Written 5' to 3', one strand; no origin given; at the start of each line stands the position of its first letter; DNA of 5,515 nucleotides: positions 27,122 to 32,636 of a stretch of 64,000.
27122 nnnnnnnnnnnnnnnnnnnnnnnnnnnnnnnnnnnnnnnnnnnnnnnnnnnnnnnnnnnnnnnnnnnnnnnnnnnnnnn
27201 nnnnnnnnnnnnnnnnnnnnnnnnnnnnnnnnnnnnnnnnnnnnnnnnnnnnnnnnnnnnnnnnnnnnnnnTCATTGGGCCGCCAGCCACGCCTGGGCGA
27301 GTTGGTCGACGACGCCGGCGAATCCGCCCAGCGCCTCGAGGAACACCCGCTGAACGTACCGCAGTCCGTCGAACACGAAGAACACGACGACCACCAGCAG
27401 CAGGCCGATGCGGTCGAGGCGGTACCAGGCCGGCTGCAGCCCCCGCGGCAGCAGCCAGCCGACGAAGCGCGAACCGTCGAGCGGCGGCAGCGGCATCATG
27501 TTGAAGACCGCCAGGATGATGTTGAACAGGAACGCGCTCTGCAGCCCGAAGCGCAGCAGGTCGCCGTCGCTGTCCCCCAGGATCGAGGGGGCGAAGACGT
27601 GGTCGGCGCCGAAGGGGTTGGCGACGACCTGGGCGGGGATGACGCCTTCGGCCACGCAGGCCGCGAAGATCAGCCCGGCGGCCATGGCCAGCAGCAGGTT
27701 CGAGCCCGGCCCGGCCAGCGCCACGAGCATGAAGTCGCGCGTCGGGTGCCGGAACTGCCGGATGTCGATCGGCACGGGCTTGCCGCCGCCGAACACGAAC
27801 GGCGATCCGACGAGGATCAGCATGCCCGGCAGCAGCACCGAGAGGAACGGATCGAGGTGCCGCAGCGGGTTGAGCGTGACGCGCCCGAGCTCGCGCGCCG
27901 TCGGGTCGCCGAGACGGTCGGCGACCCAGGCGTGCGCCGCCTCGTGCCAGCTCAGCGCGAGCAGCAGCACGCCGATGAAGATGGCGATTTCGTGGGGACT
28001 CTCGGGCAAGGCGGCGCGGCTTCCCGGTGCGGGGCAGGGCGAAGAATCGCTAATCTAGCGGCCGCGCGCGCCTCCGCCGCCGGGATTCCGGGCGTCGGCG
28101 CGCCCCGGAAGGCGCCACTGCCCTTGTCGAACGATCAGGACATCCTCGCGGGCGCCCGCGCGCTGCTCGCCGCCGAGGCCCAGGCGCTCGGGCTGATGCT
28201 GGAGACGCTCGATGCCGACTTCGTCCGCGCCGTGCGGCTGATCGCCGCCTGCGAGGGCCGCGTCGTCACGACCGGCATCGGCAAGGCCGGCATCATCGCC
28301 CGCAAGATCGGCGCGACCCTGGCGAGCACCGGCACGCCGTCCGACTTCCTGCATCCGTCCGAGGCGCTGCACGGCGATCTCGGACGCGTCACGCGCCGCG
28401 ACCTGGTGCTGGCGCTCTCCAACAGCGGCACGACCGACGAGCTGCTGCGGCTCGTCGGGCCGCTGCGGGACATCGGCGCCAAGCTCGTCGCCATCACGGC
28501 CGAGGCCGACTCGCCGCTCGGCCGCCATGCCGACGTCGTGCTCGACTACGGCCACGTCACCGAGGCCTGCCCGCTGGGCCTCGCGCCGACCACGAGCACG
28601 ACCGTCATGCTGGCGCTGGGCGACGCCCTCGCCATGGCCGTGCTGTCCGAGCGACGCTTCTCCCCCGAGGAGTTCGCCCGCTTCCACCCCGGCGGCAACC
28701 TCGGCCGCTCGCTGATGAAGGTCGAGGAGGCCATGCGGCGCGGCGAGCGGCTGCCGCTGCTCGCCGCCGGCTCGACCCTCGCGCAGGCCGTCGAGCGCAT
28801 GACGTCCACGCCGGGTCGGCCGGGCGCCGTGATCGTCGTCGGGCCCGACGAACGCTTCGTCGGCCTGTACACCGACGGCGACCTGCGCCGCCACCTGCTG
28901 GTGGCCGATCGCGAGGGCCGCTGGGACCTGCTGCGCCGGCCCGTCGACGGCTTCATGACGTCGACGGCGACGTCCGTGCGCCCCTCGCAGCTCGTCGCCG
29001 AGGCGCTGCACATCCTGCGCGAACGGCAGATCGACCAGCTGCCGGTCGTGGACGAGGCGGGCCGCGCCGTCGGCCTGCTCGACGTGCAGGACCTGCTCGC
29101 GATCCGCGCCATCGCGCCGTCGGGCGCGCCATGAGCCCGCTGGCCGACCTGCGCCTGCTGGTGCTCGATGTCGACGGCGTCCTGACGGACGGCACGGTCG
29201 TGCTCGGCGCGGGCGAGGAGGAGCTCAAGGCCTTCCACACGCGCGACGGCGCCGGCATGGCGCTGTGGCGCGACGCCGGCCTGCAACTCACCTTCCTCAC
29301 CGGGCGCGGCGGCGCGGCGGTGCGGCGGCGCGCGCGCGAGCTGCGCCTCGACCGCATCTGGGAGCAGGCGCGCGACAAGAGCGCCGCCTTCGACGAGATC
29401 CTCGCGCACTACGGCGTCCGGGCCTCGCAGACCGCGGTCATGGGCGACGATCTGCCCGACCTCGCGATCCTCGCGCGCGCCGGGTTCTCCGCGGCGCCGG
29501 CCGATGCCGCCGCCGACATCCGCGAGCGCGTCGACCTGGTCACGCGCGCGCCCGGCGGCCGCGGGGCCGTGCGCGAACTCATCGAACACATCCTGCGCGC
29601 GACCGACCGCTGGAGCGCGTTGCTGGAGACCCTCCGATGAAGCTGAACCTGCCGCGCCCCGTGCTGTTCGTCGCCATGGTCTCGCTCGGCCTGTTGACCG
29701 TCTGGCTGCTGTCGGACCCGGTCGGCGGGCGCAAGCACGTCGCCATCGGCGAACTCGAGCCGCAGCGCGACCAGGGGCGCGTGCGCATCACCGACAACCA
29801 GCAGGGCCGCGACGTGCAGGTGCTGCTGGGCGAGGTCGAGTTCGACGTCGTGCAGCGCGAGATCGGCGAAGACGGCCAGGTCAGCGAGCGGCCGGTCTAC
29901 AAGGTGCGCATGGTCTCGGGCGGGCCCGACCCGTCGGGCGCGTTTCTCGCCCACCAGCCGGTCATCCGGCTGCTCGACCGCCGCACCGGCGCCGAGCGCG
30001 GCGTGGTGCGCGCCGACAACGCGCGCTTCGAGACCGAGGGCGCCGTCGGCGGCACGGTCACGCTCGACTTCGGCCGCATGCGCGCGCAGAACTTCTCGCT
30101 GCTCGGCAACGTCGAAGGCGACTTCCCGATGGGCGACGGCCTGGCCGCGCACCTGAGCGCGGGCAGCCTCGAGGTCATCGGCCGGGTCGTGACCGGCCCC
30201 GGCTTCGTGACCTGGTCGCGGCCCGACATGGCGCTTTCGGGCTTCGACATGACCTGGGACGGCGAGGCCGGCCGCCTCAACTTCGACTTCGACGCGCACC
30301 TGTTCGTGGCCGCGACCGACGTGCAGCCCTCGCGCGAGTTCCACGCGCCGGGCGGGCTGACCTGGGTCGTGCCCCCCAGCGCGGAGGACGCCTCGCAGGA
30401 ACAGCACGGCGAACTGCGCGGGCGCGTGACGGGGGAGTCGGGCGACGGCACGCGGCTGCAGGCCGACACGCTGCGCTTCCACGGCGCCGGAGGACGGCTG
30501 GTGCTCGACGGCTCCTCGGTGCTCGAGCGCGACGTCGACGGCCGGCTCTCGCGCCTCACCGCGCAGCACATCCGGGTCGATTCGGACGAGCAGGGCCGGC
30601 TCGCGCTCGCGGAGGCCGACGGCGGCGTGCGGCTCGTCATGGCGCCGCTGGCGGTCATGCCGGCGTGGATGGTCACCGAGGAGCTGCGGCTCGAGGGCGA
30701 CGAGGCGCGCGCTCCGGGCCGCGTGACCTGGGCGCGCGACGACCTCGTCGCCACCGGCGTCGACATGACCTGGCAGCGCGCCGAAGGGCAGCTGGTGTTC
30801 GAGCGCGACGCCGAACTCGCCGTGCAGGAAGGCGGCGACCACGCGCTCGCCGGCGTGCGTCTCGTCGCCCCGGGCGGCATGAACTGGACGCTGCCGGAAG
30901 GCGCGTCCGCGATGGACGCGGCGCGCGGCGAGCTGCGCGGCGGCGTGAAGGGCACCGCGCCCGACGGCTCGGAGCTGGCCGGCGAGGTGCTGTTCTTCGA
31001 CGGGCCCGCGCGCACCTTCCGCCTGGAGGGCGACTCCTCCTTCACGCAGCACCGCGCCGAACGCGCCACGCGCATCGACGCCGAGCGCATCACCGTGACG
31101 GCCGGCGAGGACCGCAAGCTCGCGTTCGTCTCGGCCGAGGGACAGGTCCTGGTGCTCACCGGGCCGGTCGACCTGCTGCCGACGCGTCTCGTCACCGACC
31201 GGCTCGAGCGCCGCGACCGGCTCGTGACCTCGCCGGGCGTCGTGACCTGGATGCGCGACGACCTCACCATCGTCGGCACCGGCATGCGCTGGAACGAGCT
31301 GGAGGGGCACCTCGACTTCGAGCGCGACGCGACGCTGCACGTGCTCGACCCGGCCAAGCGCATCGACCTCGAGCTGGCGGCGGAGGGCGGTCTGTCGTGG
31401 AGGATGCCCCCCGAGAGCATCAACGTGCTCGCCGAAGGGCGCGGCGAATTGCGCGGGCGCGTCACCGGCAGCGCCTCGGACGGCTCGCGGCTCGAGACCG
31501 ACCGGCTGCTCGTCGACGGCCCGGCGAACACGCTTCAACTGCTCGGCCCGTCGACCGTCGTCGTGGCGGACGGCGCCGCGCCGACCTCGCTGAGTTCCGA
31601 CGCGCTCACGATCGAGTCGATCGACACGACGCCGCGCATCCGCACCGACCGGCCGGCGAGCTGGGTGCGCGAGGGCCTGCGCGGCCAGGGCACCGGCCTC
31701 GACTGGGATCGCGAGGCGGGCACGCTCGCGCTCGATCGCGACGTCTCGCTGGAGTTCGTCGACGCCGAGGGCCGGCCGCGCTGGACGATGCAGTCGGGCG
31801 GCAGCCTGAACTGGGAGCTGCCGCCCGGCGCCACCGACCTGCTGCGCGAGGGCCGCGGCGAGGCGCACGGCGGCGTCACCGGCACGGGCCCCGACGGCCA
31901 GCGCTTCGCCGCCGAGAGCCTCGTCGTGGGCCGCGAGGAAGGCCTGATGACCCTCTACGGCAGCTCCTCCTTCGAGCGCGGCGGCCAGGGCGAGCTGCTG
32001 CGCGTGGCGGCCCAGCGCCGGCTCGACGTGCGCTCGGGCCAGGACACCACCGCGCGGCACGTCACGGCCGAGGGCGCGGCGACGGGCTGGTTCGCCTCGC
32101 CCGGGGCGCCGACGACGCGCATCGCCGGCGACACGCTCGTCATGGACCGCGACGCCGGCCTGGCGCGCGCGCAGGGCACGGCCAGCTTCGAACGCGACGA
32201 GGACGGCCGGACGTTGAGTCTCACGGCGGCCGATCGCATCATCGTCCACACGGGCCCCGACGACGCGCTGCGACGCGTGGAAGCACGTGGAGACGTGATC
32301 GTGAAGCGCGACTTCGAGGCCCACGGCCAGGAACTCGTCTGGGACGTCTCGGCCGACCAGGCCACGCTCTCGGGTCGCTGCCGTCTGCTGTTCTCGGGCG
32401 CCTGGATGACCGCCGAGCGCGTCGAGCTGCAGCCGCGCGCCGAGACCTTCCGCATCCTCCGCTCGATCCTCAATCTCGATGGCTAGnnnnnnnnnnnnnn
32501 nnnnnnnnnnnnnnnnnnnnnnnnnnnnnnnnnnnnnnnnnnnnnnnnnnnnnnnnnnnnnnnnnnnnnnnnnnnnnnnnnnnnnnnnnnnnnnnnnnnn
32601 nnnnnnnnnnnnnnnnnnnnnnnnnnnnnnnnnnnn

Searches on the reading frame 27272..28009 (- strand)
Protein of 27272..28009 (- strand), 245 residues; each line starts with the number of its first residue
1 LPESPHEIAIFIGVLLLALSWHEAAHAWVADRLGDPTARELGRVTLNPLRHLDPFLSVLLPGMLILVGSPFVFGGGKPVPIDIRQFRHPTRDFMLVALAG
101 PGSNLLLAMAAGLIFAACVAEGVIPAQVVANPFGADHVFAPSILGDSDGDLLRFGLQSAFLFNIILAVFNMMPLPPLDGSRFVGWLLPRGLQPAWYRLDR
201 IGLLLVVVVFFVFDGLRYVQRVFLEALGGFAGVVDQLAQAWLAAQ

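Call 34: search_protein_families(library=pfam, proteins=[window:27272-28009:-], max_evalue=0.001)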
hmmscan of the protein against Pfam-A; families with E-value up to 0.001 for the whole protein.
window:27272-28009:- (245 aa): 1 family
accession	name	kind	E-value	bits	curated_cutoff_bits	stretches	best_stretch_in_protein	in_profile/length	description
PF02163.28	Peptidase_M50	-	4.3e-09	36.5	27.2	1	11-188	2-195/221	Peptidase family M50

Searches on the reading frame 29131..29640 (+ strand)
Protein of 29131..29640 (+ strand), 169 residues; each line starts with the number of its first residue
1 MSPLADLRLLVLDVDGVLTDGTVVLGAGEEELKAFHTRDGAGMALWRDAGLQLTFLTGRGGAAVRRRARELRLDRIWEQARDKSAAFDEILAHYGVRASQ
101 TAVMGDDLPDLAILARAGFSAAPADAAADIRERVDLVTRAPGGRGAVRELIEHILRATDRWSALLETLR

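Call 34: search_protein_families(library=pfam, proteins=[window:29131-29640:+], max_evalue=0.001)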
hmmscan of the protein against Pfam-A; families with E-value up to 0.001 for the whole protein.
window:29131-29640:+ (169 aa): 2 families
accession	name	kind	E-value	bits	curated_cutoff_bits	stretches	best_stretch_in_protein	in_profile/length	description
PF08282.18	Hydrolase_3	-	1e-07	32.4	20.9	1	78-139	183-244/255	haloacid dehalogenase-like hydrolase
PF00702.32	Hydrolase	-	1.4e-05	26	26.4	0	43-118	107-191/191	haloacid dehalogenase-like hydrolase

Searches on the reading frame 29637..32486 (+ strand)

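Call 34: search_protein_families(library=pfam, proteins=[window:29637-32486:+], max_evalue=0.001)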
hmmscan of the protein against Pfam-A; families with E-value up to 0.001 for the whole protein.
window:29637-32486:+ (949 aa): 1 family
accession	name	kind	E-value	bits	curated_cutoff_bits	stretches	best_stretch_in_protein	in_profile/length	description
PF03968.19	LptD_N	-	0.00091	19.9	20.4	0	864-922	32-97/113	LptA/(LptD N-terminal domain) LPS transport protein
